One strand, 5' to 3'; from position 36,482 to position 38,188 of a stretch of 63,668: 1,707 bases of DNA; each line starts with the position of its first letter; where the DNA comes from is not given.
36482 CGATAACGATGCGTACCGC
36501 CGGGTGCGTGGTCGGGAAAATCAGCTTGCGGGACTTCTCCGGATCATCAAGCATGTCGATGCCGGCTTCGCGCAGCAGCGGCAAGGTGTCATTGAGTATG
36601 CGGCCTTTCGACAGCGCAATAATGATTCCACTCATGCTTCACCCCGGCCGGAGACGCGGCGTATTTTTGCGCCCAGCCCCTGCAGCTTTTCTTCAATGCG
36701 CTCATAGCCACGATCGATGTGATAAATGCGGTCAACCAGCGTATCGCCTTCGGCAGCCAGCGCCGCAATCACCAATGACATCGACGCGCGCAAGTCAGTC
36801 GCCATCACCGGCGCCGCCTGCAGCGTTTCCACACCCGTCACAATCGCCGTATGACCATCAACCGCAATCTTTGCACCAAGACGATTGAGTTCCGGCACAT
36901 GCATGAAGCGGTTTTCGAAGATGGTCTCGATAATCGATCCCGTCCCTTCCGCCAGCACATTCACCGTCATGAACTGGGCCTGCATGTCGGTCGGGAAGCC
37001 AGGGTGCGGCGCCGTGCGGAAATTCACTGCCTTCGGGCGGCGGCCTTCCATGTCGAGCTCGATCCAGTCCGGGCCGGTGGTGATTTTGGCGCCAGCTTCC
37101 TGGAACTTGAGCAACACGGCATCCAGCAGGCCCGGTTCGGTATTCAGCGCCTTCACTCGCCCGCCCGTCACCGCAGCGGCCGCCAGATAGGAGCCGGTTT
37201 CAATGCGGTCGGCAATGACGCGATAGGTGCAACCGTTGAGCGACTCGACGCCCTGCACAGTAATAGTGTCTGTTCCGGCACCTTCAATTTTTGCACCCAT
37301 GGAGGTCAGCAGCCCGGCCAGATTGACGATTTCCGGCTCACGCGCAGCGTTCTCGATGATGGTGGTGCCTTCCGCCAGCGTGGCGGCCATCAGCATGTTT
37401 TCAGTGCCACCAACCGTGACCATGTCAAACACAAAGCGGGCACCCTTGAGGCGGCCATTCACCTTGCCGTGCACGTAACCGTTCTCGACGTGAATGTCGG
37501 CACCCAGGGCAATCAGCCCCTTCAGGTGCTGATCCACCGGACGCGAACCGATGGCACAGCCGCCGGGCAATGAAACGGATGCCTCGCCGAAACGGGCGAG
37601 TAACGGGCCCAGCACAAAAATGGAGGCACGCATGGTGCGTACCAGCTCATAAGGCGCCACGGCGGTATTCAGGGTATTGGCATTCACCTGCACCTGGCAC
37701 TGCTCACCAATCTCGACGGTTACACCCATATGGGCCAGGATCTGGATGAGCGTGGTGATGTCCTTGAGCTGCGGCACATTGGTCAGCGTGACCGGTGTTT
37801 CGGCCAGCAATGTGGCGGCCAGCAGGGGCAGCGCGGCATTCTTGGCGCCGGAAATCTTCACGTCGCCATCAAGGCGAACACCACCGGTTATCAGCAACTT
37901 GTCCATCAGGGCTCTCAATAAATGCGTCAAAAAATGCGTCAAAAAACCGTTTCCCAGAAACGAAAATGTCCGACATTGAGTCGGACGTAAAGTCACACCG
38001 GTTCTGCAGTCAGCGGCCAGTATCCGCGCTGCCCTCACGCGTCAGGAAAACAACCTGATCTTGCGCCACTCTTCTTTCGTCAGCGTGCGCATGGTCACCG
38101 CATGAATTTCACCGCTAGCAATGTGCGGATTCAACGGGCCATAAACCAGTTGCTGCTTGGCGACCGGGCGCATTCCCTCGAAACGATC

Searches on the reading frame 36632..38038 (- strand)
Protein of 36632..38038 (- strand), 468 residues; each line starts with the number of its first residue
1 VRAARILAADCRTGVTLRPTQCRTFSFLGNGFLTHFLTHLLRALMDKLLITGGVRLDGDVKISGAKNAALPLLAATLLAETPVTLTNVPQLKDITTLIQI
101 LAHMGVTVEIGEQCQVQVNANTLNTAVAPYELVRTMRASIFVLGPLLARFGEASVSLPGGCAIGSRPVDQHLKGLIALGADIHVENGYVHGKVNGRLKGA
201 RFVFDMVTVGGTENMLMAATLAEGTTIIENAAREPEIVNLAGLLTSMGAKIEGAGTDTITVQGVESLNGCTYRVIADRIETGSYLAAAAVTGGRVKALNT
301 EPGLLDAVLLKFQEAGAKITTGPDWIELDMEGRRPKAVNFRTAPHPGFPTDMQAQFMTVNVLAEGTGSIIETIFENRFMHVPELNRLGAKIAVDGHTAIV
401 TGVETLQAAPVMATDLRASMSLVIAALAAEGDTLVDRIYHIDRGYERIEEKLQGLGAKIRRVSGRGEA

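Call 73: search_protein_families(library=ncbifam, proteins=[window:36632-38038:-], max_evalue=1e-10)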
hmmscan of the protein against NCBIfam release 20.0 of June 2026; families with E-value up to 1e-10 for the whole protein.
window:36632-38038:- (468 aa): 5 families
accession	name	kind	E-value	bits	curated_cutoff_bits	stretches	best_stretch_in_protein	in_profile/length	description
NF006873.0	PRK09369.1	subfamily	1.7e-185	616.6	297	1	45-462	1-417/419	UDP-N-acetylglucosamine 1-carboxyvinyltransferase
TIGR01072.1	murA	equivalog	1.2e-176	587.5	392.7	1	45-461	1-416/416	UDP-N-acetylglucosamine 1-carboxyvinyltransferase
NF009470.0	PRK12830.1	equivalog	6.9e-146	486.2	552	1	45-462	1-415/417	UDP-N-acetylglucosamine 1-carboxyvinyltransferase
TIGR01356.1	aroA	equivalog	7.5e-22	77.7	287.25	1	58-456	1-413/415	3-phosphoshikimate 1-carboxyvinyltransferase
NF011381.1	PRK14806.1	equivalog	1.9e-16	59.5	902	1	49-293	305-550/733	bifunctional prephenate dehydrogenase/3-phosphoshikimate 1-carboxyvinyltransferase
